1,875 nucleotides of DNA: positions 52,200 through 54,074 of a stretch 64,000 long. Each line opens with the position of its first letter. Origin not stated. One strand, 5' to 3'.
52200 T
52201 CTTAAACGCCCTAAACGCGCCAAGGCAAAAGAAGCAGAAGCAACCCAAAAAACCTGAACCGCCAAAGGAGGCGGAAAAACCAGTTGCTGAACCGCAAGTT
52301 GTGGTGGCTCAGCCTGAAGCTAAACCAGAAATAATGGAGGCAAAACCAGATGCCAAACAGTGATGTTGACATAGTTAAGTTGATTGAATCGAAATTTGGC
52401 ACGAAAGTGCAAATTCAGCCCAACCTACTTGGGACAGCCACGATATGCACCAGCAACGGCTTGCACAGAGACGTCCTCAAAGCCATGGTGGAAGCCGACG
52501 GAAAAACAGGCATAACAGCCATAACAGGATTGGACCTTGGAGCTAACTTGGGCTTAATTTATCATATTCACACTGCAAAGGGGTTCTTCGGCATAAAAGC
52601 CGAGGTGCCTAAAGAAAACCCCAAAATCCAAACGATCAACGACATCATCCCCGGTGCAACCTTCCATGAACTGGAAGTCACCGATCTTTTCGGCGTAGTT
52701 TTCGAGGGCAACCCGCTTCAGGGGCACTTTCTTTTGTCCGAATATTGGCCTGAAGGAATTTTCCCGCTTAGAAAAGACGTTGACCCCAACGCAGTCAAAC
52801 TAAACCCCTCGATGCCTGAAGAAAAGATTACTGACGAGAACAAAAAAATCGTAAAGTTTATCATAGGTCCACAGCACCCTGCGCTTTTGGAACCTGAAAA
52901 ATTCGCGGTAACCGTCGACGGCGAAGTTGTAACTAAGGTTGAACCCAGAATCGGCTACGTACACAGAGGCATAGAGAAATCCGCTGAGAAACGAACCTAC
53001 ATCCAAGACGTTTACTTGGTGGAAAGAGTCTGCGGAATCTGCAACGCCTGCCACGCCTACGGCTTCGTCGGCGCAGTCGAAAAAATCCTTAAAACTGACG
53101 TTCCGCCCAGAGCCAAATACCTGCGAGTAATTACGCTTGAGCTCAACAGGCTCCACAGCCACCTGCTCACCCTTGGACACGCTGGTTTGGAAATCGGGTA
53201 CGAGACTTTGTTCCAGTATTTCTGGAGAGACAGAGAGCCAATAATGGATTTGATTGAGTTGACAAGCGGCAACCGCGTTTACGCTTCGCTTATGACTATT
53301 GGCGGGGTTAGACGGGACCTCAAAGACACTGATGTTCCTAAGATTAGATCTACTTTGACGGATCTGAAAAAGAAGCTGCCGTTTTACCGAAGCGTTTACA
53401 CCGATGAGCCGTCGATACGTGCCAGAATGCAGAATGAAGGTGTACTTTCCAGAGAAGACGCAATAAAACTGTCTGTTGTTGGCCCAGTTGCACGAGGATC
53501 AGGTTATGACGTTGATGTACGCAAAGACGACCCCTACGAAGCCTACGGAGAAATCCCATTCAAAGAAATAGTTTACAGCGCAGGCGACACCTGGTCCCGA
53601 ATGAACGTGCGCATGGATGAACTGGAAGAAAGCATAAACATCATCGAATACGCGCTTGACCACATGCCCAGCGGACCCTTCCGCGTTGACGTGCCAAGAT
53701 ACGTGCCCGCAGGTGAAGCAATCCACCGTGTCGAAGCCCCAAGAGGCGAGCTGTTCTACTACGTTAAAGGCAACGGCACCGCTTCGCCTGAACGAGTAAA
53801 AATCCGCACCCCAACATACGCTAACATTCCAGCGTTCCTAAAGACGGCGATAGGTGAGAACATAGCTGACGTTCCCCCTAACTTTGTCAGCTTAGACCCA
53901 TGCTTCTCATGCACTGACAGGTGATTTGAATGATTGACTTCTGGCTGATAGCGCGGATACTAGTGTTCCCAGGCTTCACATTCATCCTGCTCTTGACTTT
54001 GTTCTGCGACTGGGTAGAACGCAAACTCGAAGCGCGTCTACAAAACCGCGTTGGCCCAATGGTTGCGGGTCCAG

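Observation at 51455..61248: Complex-I-ordered 11-subunit operon whose catalytic module is a [NiFe]-hydrogenase, not a quinone reductase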

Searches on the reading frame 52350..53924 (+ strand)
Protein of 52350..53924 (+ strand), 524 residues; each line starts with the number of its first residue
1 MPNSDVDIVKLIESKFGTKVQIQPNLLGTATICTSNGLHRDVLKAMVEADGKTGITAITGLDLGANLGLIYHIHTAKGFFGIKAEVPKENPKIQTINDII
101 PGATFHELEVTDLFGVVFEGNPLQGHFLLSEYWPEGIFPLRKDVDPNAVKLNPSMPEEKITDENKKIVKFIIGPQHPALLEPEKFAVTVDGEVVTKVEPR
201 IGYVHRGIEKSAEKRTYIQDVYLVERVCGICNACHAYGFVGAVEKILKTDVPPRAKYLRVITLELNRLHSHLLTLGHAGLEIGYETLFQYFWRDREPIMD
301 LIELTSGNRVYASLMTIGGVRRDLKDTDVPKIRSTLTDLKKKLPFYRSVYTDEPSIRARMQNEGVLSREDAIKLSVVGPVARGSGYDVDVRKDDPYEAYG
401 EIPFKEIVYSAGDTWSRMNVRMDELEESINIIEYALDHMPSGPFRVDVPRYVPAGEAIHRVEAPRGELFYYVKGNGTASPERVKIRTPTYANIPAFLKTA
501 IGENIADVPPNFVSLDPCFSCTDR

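Call 3: search_protein_families(library=pfam, proteins=[window:52350-53924:+], max_evalue=0.01)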
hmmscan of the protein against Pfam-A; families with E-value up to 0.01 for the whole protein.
window:52350-53924:+ (524 aa): 3 families
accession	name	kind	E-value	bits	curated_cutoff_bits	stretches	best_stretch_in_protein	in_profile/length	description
PF00346.24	Complex1_49kDa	-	1e-69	235.1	24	2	282-452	2-172/271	Respiratory-chain NADH dehydrogenase, 49 Kd subunit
PF00329.25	Complex1_30kDa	-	1.3e-17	65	22.5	1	42-147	11-121/124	Respiratory-chain NADH dehydrogenase, 30 Kd subunit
PF00374.24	NiFeSe_Hases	-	2.7e-10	40.3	25.8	1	206-273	1-68/508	Nickel-dependent hydrogenase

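Call 4: search_protein_families(library=ncbifam, proteins=[window:52350-53924:+], max_evalue=0.01)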
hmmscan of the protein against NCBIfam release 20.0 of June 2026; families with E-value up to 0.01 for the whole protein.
window:52350-53924:+ (524 aa): 28 families (the best 25 are shown)
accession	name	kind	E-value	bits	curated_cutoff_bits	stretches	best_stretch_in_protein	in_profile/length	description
NF004739.1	PRK06075.1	equivalog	3.5e-107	358.5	360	2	170-449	3-282/384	NADH-quinone oxidoreductase subunit D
NF040602.1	F420_dehyd_FpoD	exception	1.7e-91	307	600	1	171-524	11-372/372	F420H2 dehydrogenase subunit FpoD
TIGR01962.1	NuoD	equivalog_domain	5.7e-90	302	459.35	2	171-453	6-288/386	NADH dehydrogenase (quinone) subunit D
NF008974.0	PRK12322.1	equivalog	9.1e-89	298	522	1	170-518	9-360/366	NADH-quinone oxidoreductase subunit D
NF009808.0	PRK13292.1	equivalog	4.8e-80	269.4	1156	2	71-452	300-692/791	NADH-quinone oxidoreductase subunit B/C/D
NF008728.0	PRK11742.1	equivalog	7.3e-71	239.3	840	2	68-453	96-500/598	NADH-quinone oxidoreductase subunit C/D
NF005649.0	PRK07415.1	equivalog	1.3e-69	235.2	583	2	170-444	13-288/394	NAD(P)H-quinone oxidoreductase subunit H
NF004737.0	PRK06074.2-4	equivalog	8.3e-13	48.5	144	1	48-150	31-130/150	NADH-quinone oxidoreductase subunit C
TIGR03295.1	frhA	equivalog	1.1e-11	44.3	392.5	1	206-341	41-183/412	coenzyme F420 hydrogenase subunit alpha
TIGR01961.1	NuoC_fam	subfamily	1.8e-11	44.6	122.45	1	54-144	26-118/122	NADH (or F420H2) dehydrogenase, subunit C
NF045518.1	H2_NiFeSe_large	exception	8.3e-11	41.4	780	1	185-277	18-109/485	NiFeSe hydrogenase large subunit HysA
NF033181.1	NiFeSe_hydrog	equivalog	3e-10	39.6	600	1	185-275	18-107/507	nickel-dependent hydrogenase large subunit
NF007778.0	PRK10467.1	equivalog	1.3e-09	37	969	1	191-273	25-106/567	hydrogenase 2 large subunit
NF004736.0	PRK06074.2-3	equivalog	5.3e-09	36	239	1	82-145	96-158/183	NADH-quinone oxidoreductase subunit C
NF005832.0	PRK07735.1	equivalog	2.9e-08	33.4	431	1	77-146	358-425/430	NADH-quinone oxidoreductase subunit C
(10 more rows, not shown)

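Call 7: find_homologous_proteins(query=window:52350-53924:+, max_evalue=1e-10)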
Query window:52350-53924:+ (524 aa): 6733 proteins with E <= 1e-10 among 8000 candidates; the best 120 are listed.
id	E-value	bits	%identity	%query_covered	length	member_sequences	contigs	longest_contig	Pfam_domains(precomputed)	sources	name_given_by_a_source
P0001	0.0e+0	1204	100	100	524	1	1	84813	PF00374.25,PF00329.26,PF00346.25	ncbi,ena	-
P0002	0.0e+0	1157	95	100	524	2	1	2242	PF00374.25,PF00329.26,PF00346.25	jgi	jgi:formate hydrogenlyase subunit 5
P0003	0.0e+0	1104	91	100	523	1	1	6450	PF00374.25,PF00329.26,PF00346.25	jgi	jgi:NADH-quinone oxidoreductase subunit D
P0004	0.0e+0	1092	90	100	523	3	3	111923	PF00374.25,PF00329.26,PF00346.25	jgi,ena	jgi:NADH-quinone oxidoreductase subunit D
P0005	0.0e+0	1074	88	100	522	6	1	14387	PF00374.25,PF00329.26,PF00346.25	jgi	jgi:NADH-quinone oxidoreductase subunit D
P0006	0.0e+0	1072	88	100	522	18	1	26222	PF00374.25,PF00329.26,PF00346.25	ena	-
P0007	0.0e+0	1066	88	100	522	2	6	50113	PF00374.25,PF00329.26,PF00346.25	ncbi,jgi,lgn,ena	ncbi:MAG: NADH-quinone oxidoreductase subunit C [Candidatus Bathyarchaeia archaeon]|jgi:NADH-quinone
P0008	3.9e-296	1001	82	100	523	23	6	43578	PF00374.25,PF00329.26,PF00346.25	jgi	jgi:Ni,Fe-hydrogenase III large subunit/Ni,Fe-hydrogenase III component G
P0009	3.8e-294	994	82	100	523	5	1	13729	PF00374.25,PF00329.26,PF00346.25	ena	-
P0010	1.4e-293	992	81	100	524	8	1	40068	PF00374.25,PF00329.26,PF00346.25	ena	-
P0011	7.1e-293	990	81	100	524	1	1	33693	PF00374.25,PF00329.26,PF00346.25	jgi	jgi:formate hydrogenlyase subunit 5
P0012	1.2e-292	989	82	100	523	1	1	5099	PF00374.25,PF00329.26,PF00346.25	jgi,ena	-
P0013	1.9e-291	985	80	100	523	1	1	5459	PF00374.25,PF00329.26,PF00346.25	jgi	jgi:Ni,Fe-hydrogenase III large subunit/NADH:ubiquinone oxidoreductase subunit C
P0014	3.1e-291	984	81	100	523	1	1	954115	PF00374.25,PF00329.26,PF00346.25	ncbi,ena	-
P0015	8.9e-290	980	80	100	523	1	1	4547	PF00374.25,PF00329.26,PF00346.25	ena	-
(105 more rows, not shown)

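Call 14: find_related_loci(query=window:52350-53924:+, collection=genome_contigs, flank=10000)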
Query window:52350-53924:+ (524 aa) in genome_contigs; peptide patterns used: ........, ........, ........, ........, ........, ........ (x = any residue, [..] = any of these).
254 stretches matched a pattern; 180 encode a relative of the query (tblastn E <= 1e-3); the best 80 are kept; 80 distinct loci.
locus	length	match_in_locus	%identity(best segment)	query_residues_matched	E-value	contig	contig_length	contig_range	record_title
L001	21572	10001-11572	93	1-524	0e+0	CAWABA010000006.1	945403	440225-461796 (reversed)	MAG: Candidatus Bathyarchaeota archaeon isolate MFD01476.bin.2.176 genome assembly, contig: contig_19830, whole genome s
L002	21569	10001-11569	93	1-524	0e+0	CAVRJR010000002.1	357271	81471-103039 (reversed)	MAG: Candidatus Bathyarchaeota archaeon isolate MFD01476.bin.2.86 genome assembly, contig: contig_9666, whole genome sho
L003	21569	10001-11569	90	1-524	0e+0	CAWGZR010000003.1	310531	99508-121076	MAG: Candidatus Bathyarchaeota archaeon isolate MFD01476.bin.1.243 genome assembly, contig: contig_18267, whole genome s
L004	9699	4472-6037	88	1-524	0e+0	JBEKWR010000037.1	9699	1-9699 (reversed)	MAG: Candidatus Bathyarchaeia archaeon isolate SPRUCE 632 SPRUCE_632_37, whole genome shotgun sequence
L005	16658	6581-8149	82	1-524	0e+0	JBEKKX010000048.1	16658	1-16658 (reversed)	MAG: Candidatus Bathyarchaeia archaeon isolate SPRUCE 357 SPRUCE_357_48, whole genome shotgun sequence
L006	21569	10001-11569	81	1-524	0e+0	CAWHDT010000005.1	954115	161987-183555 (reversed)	MAG: Candidatus Bathyarchaeota archaeon isolate MFD04752.bin.1.72 genome assembly, contig: contig_3595, whole genome sho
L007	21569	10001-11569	81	1-524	0e+0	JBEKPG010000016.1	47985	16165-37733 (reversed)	MAG: Candidatus Bathyarchaeia archaeon isolate SPRUCE 459 SPRUCE_459_16, whole genome shotgun sequence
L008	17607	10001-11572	79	1-524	0e+0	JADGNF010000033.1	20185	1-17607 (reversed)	Candidatus Bathyarchaeota archaeon isolate Chersky_322 k127_6353278, whole genome shotgun sequence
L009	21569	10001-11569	79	1-524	0e+0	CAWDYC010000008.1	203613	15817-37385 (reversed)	MAG: Candidatus Bathyarchaeota archaeon isolate MFD01299.bin.1.1 genome assembly, contig: contig_35184, whole genome sho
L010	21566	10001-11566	79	1-524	0e+0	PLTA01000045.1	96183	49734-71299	MAG: Candidatus Bathyarchaeota archaeon isolate bog_990 73.20120700_S1D.254_contig_97108, whole genome shotgun sequence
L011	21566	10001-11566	80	1-524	0e+0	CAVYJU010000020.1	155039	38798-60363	MAG: Candidatus Bathyarchaeota archaeon isolate MFD01299.bin.2.99 genome assembly, contig: contig_32722, whole genome sh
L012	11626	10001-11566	80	1-524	0e+0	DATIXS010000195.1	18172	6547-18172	MAG TPA_asm: Candidatus Acidoferrum sp. isolate SMAG_U15255 k141_4851156, whole genome shotgun sequence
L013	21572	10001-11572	80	1-524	0e+0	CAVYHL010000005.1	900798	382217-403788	MAG: Candidatus Bathyarchaeota archaeon isolate MFD03726.bin.1.104 genome assembly, contig: contig_19715, whole genome s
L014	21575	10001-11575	78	1-524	0e+0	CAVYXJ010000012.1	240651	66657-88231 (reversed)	MAG: Candidatus Bathyarchaeota archaeon isolate MFD05942.bin.1.286 genome assembly, contig: contig_41452, whole genome s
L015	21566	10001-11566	80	3-524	0e+0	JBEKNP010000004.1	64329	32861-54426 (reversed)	MAG: Candidatus Bathyarchaeia archaeon isolate SPRUCE 41 SPRUCE_41_4, whole genome shotgun sequence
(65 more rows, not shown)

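Call 18: search_solved_structures(query=window:52350-53924:+, max_evalue=0.00001, show_alignments=0)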
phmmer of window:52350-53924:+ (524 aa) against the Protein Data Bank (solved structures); distinct sequences matched with E-value up to 0.00001: 83 (the best 60 are shown).
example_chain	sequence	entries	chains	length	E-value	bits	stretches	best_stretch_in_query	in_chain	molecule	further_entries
6cfw_L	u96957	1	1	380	3e-84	286.5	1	168-524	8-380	Membrane-bound hydrogenase subunit alpha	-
7z0s_E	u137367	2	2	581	3.7e-82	279.6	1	71-524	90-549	Formate hydrogenlyase subunit 5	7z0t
2fug_4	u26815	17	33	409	4e-69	236.6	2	156-471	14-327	NADH-quinone oxidoreductase chain 4 | NADH-QUINONE OXIDOREDUCTASE SUBUNIT 4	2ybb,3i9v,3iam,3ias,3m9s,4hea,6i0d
7q5y_B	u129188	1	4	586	5.9e-67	229.4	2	168-443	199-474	NADH-quinone oxidoreductase subunit C/D 2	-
6hum_H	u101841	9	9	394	1.1e-59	205.5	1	170-445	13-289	NAD(P)H-quinone oxidoreductase subunit H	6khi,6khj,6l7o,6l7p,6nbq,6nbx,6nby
7eu3_H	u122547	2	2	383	3.7e-57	197.1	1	172-451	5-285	NAD(P)H-quinone oxidoreductase subunit H, chloroplastic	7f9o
7p61_C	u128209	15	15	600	5.5e-57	196.5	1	66-454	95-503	NADH-quinone oxidoreductase subunit C/D | NADH-quinone oxidoreductase subunit CD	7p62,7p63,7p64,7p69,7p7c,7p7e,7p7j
7zm7_C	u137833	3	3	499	7e-57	196.2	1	163-458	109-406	NADH-ubiquinone oxidoreductase 49 kDa subunit-like protein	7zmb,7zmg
7awt_D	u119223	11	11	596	2.6e-56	194.3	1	66-454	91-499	NADH-quinone oxidoreductase subunit C/D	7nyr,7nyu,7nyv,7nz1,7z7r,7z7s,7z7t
9taj_C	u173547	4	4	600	2.7e-56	194.2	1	66-454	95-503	NADH-quinone oxidoreductase subunit C/D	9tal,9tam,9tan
7arc_D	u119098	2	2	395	3.3e-56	194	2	171-452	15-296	ND7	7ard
8ba0_D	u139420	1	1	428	9.7e-56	192.4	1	159-456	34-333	Complex I-49kD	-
8b9z_D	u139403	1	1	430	9.9e-56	192.4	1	159-456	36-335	Complex I-49kD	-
8esw_S2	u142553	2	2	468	1.4e-55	191.8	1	159-456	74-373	Complex I-49kD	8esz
6gcs_C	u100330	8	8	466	1.5e-55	191.7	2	161-447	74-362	49-KDA PROTEIN (NUCM) | Subunit NUCM of NADH:Ubiquinone Oxidoreductase (Complex I) | NUCM protein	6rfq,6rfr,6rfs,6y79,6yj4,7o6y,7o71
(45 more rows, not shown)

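Call 20: find_encoding_contigs(protein=P0001, flank=10000, max_places=3)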
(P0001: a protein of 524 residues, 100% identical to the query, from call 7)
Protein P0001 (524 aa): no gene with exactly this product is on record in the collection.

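Call 27: search_protein_representatives(protein=window:52350-53924:+)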
Query: 524 residues. Proteins with E-value up to 0.001 (for the whole library): 11640; up to 1e-10: 5114; up to 1e-30: 1016. The best 150 are listed.
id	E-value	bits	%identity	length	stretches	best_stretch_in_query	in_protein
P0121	5.6e-171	585.9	54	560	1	31-524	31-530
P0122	6.0e-136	470.3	62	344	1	1-338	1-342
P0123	1.1e-125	436.4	44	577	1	32-524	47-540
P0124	7.1e-118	410.7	44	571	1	66-524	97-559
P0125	6.8e-115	400.8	45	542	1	51-524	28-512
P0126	3.2e-110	385.4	41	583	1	49-524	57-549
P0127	1.4e-108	380.0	40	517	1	46-524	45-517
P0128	2.1e-106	372.8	41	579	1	50-524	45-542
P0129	1.0e-105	370.6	46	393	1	170-524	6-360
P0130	8.9e-104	364.1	40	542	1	31-524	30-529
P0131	2.8e-101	355.9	42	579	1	80-524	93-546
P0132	5.8e-101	354.9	47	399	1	171-524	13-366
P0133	1.6e-99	350.1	44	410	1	164-524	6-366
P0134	5.0e-99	348.5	50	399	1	169-524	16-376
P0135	4.2e-98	345.4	41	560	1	45-524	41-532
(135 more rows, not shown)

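Call 41: list_cluster_members(proteins=[P0121, P0123, P0124, P0125, P0126, P0127, P0001])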
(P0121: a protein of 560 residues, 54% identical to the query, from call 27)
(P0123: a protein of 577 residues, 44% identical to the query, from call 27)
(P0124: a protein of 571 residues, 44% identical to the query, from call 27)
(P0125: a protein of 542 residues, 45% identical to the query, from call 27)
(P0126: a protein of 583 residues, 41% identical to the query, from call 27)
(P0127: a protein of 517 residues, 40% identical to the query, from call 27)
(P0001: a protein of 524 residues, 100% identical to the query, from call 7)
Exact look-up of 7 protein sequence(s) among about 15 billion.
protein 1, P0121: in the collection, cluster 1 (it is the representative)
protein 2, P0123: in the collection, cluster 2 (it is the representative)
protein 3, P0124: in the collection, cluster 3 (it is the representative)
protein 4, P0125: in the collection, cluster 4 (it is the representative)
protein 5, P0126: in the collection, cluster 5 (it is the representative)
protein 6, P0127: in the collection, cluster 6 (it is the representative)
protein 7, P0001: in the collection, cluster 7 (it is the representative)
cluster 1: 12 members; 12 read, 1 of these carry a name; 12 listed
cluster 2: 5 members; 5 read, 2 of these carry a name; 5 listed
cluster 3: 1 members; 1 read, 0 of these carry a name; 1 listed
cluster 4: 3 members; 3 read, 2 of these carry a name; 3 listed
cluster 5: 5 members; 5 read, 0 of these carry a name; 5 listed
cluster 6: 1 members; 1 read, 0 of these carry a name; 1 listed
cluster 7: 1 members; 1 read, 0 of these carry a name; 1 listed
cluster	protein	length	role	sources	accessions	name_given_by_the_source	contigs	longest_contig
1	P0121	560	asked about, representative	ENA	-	-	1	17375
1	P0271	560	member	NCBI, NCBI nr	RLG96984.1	NADH-quinone oxidoreductase subunit D [Candidatus Bathyarchaeota archaeon] | MAG: NADH-quinone oxidoreductase subunit D [Candidatus Bathyarchaeota archaeon]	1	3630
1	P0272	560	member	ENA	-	-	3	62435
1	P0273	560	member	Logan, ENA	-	-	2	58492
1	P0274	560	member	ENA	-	-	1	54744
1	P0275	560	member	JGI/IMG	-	-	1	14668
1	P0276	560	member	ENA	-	-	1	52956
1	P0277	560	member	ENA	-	-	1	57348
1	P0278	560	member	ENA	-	-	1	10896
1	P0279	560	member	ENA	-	-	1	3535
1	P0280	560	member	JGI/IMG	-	-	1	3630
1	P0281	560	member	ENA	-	-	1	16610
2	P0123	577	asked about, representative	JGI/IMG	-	-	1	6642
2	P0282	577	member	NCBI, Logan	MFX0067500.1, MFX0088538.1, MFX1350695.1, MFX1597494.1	MAG: NADH-quinone oxidoreductase subunit C [Promethearchaeota archaeon]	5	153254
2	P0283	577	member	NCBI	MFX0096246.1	MAG: NADH-quinone oxidoreductase subunit C [Candidatus Hodarchaeota archaeon]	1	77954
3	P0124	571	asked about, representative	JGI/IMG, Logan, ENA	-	-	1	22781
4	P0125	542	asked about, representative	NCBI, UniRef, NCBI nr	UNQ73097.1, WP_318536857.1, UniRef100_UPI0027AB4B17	hydrogenase large subunit [Infirmifilum sp. NZ] | hydrogenase large subunit n=1 Tax=Infirmifilum sp. NZ TaxID=2926850 RepID=UPI0027AB4B17 | NADH-quinone oxidoreductase subunit C [Infirmifilum sp. NZ]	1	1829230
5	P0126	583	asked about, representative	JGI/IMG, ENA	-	-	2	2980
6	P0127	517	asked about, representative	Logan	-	-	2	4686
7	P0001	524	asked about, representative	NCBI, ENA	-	-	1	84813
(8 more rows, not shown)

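Call 67: predict_structure(alignment_id=A1)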
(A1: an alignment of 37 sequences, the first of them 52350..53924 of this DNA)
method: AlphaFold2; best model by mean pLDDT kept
length: 524 residues; sequences in the alignment: 37
mean_pLDDT: 62.8   pTM: 0.55
mean pLDDT of the five models: 62.8, 62.5, 61.9, 59.7, 56.0
residues with pLDDT >= 90: 52; 70-90: 158; 50-70: 172; < 50: 142
segments of 3 or more residues with pLDDT < 50: 1-4, 125-131, 139-141, 154-229, 308-314, 487-524
pLDDT, mean of each block of 10 residues (from residue 1): 61 90 74 87 88 63 76 69 86 86 67 76 51 50 53 46 39 29 31 30 24 34 38 69 81 88 83 67 61 76 63 58 83 93 82 64 61 56 64 67 69 53 82 93 76 72 63 63 49 35 29 30 30
secondary structure, 60 per line:
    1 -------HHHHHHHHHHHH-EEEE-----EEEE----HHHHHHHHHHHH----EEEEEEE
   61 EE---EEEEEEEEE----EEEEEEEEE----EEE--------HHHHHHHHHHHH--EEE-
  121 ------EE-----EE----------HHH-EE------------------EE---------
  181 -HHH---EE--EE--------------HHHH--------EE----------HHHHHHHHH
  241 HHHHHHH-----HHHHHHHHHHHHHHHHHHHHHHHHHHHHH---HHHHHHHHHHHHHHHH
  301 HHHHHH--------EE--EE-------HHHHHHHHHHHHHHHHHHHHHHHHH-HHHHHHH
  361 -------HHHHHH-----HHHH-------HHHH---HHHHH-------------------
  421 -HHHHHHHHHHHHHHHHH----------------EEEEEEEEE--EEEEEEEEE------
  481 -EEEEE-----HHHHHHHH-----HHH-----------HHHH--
elements in order: H8-19 E21-24 E30-33 H38-49 E54-62 E66-74 E79-87 E92-94 H103-114 E117-119 H208-211 H232-247 H253-281 H285-306 H328-352 H354-360 H368-373 H379-382 H390-393 H397-401 H422-438 E455-463 E466-474 E482-486 H492-499 H519-522
